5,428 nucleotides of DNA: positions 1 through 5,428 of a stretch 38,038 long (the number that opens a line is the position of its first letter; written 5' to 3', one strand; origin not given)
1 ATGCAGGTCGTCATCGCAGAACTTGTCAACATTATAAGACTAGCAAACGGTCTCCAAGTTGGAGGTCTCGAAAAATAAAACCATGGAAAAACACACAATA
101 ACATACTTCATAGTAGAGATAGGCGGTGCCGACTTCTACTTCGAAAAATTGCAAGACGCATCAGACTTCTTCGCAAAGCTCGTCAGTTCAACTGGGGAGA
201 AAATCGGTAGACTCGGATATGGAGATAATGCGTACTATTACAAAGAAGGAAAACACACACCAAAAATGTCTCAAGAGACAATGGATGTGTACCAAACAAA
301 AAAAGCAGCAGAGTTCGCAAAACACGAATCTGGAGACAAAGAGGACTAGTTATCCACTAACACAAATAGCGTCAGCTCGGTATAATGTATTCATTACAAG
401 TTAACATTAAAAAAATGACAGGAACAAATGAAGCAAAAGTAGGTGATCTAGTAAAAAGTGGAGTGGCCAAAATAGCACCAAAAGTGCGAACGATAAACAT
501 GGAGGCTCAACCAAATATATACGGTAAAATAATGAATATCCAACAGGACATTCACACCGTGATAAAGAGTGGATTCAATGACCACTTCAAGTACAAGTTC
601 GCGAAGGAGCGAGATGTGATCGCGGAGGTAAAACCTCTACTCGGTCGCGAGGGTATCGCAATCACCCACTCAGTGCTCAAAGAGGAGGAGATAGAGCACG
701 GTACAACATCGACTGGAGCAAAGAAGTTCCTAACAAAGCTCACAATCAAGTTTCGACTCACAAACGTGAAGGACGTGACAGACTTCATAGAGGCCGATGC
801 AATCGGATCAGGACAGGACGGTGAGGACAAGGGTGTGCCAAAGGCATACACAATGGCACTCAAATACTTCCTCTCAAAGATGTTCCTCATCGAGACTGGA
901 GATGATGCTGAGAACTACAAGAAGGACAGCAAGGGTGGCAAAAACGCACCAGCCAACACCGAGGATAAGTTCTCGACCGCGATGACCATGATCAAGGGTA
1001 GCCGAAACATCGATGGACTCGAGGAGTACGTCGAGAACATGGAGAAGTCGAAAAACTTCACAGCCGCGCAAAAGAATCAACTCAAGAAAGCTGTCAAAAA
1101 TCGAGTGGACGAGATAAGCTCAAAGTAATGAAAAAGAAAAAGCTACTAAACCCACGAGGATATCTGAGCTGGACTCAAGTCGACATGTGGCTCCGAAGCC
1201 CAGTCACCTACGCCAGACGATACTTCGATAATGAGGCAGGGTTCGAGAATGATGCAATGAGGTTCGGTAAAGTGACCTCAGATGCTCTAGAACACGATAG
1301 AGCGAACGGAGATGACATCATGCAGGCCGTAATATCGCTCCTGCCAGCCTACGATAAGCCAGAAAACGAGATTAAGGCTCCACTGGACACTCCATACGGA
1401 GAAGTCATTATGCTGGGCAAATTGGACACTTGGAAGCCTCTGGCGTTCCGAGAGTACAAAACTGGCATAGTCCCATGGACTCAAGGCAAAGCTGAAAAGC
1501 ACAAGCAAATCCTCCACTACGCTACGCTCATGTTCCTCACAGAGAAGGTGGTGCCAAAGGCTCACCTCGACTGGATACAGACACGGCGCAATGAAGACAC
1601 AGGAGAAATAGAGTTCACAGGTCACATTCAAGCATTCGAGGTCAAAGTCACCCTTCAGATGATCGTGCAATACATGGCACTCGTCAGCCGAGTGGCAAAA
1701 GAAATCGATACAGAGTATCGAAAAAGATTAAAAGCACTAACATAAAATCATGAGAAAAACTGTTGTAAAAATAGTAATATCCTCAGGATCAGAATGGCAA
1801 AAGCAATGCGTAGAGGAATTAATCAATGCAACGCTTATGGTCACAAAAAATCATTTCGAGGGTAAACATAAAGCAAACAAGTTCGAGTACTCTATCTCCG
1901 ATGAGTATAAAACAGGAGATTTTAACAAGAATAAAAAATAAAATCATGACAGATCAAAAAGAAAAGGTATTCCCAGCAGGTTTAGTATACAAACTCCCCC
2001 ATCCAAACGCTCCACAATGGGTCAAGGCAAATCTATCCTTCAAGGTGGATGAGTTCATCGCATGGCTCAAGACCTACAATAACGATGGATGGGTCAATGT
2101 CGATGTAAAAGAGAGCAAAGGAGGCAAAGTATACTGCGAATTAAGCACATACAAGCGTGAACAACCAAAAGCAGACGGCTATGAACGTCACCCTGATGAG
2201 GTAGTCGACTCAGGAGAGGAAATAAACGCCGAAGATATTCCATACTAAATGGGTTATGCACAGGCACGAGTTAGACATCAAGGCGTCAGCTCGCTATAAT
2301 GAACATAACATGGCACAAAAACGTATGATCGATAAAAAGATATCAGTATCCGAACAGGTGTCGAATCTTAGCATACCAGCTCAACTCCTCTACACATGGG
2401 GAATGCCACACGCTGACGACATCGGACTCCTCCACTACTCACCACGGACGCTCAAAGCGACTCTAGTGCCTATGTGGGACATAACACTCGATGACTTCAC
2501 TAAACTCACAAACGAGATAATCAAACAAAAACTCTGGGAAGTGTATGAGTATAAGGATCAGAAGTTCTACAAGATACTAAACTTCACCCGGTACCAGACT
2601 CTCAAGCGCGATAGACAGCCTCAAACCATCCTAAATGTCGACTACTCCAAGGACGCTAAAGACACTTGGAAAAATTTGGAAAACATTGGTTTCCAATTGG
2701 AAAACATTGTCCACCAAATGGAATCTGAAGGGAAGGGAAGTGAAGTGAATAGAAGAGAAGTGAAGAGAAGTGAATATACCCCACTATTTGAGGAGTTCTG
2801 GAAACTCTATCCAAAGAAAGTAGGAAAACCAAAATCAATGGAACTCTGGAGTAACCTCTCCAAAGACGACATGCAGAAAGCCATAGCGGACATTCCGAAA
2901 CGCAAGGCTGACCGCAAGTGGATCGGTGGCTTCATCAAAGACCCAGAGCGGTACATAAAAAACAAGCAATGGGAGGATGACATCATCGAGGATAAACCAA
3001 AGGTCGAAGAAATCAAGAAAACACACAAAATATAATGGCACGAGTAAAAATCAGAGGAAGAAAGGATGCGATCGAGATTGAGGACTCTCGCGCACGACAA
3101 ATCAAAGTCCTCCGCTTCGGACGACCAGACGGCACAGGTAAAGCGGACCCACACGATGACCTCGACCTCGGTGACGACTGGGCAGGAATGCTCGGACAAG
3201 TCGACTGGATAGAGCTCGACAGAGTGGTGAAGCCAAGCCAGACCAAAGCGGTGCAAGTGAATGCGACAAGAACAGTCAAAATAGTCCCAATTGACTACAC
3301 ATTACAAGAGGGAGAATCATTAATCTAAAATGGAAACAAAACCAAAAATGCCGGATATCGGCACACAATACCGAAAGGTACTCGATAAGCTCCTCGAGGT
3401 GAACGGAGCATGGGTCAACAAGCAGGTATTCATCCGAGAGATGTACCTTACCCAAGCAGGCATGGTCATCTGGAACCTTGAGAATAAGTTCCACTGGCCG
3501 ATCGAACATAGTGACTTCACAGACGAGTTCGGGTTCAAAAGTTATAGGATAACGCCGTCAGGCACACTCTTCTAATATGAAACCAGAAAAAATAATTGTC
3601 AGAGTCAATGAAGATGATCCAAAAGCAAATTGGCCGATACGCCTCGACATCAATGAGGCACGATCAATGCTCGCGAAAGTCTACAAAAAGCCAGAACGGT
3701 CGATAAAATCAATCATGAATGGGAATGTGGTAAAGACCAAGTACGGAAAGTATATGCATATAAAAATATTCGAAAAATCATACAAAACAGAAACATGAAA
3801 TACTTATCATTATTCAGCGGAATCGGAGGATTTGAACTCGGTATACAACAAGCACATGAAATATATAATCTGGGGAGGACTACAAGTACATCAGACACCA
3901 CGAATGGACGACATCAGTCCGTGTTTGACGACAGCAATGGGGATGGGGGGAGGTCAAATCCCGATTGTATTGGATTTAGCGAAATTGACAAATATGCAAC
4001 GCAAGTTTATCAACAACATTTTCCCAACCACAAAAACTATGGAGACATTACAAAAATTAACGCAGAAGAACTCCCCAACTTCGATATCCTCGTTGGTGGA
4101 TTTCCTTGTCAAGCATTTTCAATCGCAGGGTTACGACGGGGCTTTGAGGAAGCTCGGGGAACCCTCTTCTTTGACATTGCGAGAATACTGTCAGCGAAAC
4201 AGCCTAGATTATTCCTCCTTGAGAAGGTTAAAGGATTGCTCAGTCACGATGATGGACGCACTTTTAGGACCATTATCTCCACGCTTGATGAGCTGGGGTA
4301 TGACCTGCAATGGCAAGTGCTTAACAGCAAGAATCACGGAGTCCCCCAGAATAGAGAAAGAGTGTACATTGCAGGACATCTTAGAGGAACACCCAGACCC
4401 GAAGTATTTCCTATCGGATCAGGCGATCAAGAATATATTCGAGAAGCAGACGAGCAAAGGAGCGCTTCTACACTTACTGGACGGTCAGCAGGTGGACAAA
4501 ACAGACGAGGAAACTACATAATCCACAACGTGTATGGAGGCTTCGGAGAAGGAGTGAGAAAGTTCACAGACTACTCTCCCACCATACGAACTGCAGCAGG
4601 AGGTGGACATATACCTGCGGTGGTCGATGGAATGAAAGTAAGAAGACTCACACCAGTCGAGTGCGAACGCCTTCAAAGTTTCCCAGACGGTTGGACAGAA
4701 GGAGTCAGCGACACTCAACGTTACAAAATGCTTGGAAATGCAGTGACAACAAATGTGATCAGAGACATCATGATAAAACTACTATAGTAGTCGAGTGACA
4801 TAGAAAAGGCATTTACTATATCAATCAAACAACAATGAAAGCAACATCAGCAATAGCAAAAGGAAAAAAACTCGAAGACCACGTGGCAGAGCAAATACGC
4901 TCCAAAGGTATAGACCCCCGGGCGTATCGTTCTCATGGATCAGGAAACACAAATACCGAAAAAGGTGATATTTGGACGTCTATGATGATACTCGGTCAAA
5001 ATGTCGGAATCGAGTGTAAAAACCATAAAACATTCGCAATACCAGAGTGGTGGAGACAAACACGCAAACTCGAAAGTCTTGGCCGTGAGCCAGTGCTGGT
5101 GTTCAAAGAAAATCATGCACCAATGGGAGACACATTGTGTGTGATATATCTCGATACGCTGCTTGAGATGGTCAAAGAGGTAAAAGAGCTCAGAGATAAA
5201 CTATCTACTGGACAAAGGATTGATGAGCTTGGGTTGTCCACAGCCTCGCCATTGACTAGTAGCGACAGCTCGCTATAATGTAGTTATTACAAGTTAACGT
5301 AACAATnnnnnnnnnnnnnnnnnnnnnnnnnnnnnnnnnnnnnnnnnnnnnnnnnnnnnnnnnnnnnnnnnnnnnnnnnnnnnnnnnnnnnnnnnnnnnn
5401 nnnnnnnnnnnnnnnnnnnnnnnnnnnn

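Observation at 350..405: DnaA-box-like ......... words precede essentially every promoter, in one orientation and at helically phased distances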

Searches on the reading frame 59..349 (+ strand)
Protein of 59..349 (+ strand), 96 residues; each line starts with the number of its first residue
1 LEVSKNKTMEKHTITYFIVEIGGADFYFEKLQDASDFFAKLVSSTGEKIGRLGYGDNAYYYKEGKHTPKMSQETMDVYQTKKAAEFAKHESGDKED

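Call 28: search_protein_families(library=pfam, proteins=[window:59-349:+], max_evalue=0.05)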
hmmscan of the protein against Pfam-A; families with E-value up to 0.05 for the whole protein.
window:59-349:+ (96 aa): 0 families

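Call 29: search_protein_families(library=phrogs, proteins=[window:59-349:+], max_evalue=0.01)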
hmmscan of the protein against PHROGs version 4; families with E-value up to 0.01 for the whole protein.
window:59-349:+ (96 aa): 0 families

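Call 84: search_protein_families(library=ncbifam, proteins=[window:59-349:+], max_evalue=0.05)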
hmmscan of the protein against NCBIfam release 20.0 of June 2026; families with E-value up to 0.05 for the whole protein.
window:59-349:+ (96 aa): 0 families

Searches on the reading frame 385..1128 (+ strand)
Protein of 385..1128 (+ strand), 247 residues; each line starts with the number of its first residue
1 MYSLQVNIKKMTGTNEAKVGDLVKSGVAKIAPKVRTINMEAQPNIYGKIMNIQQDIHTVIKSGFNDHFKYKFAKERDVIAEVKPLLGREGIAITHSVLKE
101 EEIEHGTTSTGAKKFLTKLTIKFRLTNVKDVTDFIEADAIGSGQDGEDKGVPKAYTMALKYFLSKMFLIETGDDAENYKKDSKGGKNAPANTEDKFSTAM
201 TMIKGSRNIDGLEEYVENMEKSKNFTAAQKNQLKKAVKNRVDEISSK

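Call 7: search_protein_families(library=pfam, proteins=[window:385-1128:+], max_evalue=0.01)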
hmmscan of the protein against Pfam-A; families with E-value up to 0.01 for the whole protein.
window:385-1128:+ (247 aa): 1 family
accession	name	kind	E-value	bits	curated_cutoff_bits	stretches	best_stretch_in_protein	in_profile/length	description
PF04404.17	ERF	-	3.8e-16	59.9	25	1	45-196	1-145/153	ERF superfamily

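Call 8: search_protein_families(library=phrogs, proteins=[window:385-1128:+], max_evalue=0.001)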
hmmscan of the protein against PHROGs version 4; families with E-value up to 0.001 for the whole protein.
window:385-1128:+ (247 aa): 4 families
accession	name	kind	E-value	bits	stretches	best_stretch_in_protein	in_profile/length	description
phrog_155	-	DNA, RNA and nucleotide metabolism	2e-29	104.2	1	31-239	54-266/308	Erf-like ssDNA annealing protein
phrog_2324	-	DNA, RNA and nucleotide metabolism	6e-11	43.3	1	38-236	4-178/193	Erf-like ssDNA annealing protein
phrog_21649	-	unknown function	1.5e-07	32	1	42-191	39-182/351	-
phrog_34331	-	unknown function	0.00023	21.9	1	66-181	48-161/239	-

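Call 34: find_related_loci(query=window:415-1128:+, collection=viral_contigs, flank=10000)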
Query window:415-1128:+ (237 aa) in viral_contigs; peptide patterns used: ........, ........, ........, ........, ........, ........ (x = any residue, [..] = any of these).
4 stretches matched a pattern, but none encodes a relative of the query by tblastn (E <= 1e-3).

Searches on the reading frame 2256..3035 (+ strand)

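Call 7: search_protein_families(library=pfam, proteins=[window:2256-3035:+], max_evalue=0.01)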
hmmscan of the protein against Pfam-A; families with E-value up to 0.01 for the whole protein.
window:2256-3035:+ (259 aa): 1 family
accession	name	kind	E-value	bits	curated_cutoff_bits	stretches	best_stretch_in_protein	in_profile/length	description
PF24466.1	DUF7578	-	0.0045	17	27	0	224-244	30-50/65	Domain of unknown function (DUF7578)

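Call 8: search_protein_families(library=phrogs, proteins=[window:2256-3035:+], max_evalue=0.001)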
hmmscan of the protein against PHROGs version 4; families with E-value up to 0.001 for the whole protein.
window:2256-3035:+ (259 aa): 9 families
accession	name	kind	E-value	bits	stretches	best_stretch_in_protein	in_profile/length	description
phrog_270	-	DNA, RNA and nucleotide metabolism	3e-14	54.2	1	37-249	44-256/383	replication initiation protein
phrog_9327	-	DNA, RNA and nucleotide metabolism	1.1e-09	39.3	1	163-242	159-241/276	primosomal protein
phrog_9474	-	DNA, RNA and nucleotide metabolism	3e-09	37.8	1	163-252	164-258/288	replication initiation protein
phrog_16167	-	DNA, RNA and nucleotide metabolism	7.3e-09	36.8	1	19-121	1-100/315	replication initiation protein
phrog_35156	-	unknown function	1.7e-06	29.1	1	177-243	86-153/154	-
phrog_12556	-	DNA, RNA and nucleotide metabolism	2.9e-06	28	1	19-115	1-94/347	replication initiation protein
phrog_1408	-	DNA, RNA and nucleotide metabolism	1.9e-05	25.3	1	32-124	14-105/302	replication initiation protein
phrog_8489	-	DNA, RNA and nucleotide metabolism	4.3e-05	24.7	1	19-238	1-219/296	DnaD-like helicase loader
phrog_17247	-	unknown function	0.001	19.5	0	19-121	1-100/295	-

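Call 84: search_protein_families(library=ncbifam, proteins=[window:2256-3035:+], max_evalue=0.05)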
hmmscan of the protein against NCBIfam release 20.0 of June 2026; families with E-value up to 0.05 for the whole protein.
window:2256-3035:+ (259 aa): 0 families

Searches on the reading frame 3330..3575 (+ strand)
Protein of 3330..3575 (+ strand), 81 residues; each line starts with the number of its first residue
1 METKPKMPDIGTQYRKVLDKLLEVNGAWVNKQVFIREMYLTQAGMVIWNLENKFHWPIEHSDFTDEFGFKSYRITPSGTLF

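Call 28: search_protein_families(library=pfam, proteins=[window:3330-3575:+], max_evalue=0.05)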
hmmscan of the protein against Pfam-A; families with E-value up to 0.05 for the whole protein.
window:3330-3575:+ (81 aa): 0 families

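Call 29: search_protein_families(library=phrogs, proteins=[window:3330-3575:+], max_evalue=0.01)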
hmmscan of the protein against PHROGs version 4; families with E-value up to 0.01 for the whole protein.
window:3330-3575:+ (81 aa): 0 families

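Call 83: search_solved_structures(query=window:3330-3575:+, max_evalue=1)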
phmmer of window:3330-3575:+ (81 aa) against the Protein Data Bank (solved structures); distinct sequences matched with E-value up to 1: 0.

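Call 84: search_protein_families(library=ncbifam, proteins=[window:3330-3575:+], max_evalue=0.05)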
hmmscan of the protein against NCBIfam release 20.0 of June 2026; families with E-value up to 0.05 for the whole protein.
window:3330-3575:+ (81 aa): 0 families

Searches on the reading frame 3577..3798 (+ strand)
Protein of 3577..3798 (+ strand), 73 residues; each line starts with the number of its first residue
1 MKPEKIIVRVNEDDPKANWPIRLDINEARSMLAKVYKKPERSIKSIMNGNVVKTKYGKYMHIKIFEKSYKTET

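Call 28: search_protein_families(library=pfam, proteins=[window:3577-3798:+], max_evalue=0.05)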
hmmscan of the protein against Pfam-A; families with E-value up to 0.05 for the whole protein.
window:3577-3798:+ (73 aa): 0 families

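Call 29: search_protein_families(library=phrogs, proteins=[window:3577-3798:+], max_evalue=0.01)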
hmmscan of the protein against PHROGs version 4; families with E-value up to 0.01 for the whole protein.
window:3577-3798:+ (73 aa): 0 families

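Call 84: search_protein_families(library=ncbifam, proteins=[window:3577-3798:+], max_evalue=0.05)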
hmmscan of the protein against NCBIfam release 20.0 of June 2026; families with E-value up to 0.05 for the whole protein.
window:3577-3798:+ (73 aa): 1 family
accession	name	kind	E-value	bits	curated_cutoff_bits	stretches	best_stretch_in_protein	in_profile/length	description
NF003916.0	PRK05442.1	equivalog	0.0092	15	271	1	21-69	157-206/328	malate dehydrogenase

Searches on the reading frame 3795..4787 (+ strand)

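Call 7: search_protein_families(library=pfam, proteins=[window:3795-4787:+], max_evalue=0.01)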
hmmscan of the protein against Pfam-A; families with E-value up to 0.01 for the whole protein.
window:3795-4787:+ (330 aa): 1 family
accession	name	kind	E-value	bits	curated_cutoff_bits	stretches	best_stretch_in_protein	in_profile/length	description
PF00145.23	DNA_methylase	-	1.6e-78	264.9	22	1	1-327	1-320/324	C-5 cytosine-specific DNA methylase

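Call 8: search_protein_families(library=phrogs, proteins=[window:3795-4787:+], max_evalue=0.001)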
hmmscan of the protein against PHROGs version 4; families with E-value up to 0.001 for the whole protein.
window:3795-4787:+ (330 aa): 14 families
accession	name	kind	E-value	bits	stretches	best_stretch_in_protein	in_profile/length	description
phrog_116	-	other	1.5e-97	328.8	1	1-326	208-486/779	DNA methyltransferase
phrog_363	-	other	1.2e-61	209.7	1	1-325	54-308/327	DNA methyltransferase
phrog_16528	-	other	1.6e-23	84.5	1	253-329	139-217/236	DNA methyltransferase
phrog_26324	-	other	2.9e-16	61.1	1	273-328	138-202/210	DNA methyltransferase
phrog_16427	-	other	4.4e-15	57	1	275-328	109-167/235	DNA methyltransferase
phrog_17284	-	unknown function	6.1e-15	56.2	1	276-330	153-211/245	-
phrog_5999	-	other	2.1e-12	48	1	57-126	25-101/109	DNA methyltransferase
phrog_864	-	DNA, RNA and nucleotide metabolism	7e-11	42.3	1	63-165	669-765/1064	DNA primase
phrog_13621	-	unknown function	1.9e-10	41.6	1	252-323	27-102/121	-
phrog_36001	-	unknown function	3.9e-10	39.6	1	124-194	490-560/715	-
phrog_29583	-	other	6e-09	36.1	1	96-192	79-186/468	DNA methyltransferase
phrog_38038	-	unknown function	0.0001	22.3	1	282-305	304-327/430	-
phrog_32758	-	other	0.00014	22.6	1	158-193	6-41/154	DNA methyltransferase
phrog_8411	-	unknown function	0.00031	21.6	0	278-314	164-204/206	-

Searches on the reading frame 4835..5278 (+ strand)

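Call 28: search_protein_families(library=pfam, proteins=[window:4835-5278:+], max_evalue=0.05)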
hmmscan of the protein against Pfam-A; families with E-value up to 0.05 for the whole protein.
window:4835-5278:+ (147 aa): 1 family
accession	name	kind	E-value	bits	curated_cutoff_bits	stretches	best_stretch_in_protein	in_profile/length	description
PF24608.2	PDDEXK_15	-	3.3e-08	34.1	27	1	8-114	4-122/164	Phage putative PDDEXK endonuclease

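Call 29: search_protein_families(library=phrogs, proteins=[window:4835-5278:+], max_evalue=0.01)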
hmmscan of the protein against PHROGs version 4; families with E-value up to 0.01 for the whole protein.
window:4835-5278:+ (147 aa): 2 families
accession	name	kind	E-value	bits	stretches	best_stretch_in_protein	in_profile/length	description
phrog_244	-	DNA, RNA and nucleotide metabolism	4.7e-18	67.2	1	1-121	3-118/186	RusA-like Holliday junction resolvase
phrog_2002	-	DNA, RNA and nucleotide metabolism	1.2e-10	42.4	1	5-126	14-127/130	Holliday junction resolvase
